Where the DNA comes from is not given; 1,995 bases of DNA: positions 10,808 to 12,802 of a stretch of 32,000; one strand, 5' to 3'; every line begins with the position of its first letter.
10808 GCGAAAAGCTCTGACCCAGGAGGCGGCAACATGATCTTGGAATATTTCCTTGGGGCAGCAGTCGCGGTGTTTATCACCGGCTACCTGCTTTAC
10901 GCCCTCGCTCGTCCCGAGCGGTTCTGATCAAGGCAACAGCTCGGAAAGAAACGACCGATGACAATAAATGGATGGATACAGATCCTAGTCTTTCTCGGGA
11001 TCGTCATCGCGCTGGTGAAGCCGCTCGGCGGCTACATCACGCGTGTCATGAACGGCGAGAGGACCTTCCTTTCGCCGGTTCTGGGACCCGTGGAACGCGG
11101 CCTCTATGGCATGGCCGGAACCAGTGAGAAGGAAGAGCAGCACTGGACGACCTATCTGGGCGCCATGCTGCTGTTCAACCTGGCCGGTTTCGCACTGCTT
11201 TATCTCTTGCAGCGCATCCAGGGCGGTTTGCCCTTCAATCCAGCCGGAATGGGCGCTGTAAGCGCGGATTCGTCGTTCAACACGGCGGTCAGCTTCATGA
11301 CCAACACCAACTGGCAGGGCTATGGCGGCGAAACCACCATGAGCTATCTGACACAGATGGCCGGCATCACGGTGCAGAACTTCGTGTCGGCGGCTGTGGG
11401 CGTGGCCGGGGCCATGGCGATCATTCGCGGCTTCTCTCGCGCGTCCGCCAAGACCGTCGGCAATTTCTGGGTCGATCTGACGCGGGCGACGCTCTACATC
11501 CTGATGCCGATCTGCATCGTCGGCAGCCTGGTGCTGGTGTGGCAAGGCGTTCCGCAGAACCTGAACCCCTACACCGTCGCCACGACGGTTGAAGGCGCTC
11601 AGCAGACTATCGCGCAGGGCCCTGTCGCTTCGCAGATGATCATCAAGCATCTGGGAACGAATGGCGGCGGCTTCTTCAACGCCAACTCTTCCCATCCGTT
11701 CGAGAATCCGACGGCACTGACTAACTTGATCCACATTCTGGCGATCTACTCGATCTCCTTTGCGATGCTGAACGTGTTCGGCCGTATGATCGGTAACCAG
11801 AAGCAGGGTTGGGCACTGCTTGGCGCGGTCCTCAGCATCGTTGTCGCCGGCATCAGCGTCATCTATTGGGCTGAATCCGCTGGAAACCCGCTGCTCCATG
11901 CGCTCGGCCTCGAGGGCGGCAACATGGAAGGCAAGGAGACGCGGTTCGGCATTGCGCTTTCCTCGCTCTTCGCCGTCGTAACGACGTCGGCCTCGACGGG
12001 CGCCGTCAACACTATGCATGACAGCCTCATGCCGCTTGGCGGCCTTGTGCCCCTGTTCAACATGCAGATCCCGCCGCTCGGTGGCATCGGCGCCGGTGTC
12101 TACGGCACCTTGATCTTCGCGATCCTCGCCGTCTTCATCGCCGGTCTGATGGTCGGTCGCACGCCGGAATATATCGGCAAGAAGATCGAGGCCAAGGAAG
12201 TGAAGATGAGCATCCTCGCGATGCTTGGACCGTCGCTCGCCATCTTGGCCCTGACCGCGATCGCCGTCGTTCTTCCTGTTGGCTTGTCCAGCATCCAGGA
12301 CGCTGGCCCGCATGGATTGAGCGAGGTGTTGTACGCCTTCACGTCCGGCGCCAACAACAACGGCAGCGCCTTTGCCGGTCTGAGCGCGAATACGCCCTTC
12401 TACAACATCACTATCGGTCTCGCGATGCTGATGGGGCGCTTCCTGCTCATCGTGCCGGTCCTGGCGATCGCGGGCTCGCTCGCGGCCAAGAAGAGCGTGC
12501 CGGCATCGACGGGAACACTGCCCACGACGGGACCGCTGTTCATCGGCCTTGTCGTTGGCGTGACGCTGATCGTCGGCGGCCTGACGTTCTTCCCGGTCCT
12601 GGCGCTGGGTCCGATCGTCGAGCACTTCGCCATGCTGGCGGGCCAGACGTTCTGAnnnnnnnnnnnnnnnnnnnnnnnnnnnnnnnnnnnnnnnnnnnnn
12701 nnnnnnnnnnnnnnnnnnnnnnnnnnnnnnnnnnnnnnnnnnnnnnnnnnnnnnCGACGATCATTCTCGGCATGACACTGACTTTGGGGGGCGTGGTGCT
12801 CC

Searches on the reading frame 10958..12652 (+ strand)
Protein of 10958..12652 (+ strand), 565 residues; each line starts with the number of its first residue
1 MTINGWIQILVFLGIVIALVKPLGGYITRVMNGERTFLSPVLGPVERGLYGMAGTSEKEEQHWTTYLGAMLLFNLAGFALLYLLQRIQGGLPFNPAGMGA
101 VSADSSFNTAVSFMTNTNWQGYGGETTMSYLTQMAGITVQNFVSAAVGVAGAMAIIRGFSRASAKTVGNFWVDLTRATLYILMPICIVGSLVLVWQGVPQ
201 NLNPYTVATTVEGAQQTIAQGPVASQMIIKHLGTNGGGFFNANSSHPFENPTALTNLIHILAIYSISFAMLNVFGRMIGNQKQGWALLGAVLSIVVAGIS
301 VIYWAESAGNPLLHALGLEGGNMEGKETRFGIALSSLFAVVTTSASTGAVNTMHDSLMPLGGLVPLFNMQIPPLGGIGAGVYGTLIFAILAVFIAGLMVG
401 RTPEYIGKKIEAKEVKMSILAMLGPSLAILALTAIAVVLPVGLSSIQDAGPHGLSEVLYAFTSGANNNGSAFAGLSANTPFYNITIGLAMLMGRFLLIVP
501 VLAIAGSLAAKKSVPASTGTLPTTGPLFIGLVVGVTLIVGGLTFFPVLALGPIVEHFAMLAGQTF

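Call 10: search_protein_families(library=pfam, proteins=[window:10958-12652:+])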
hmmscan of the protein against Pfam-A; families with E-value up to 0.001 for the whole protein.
window:10958-12652:+ (565 aa): 1 family
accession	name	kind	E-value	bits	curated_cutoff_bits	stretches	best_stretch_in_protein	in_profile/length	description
PF03814.21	KdpA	-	6.9e-242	803.9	22.6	1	11-557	2-548/548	Potassium-transporting ATPase A subunit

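Call 24: find_encoding_contigs(protein=window:10958-12652:+, flank=2000, max_places=4)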
Protein window:10958-12652:+ (565 aa): no gene with exactly this product is on record in the collection.
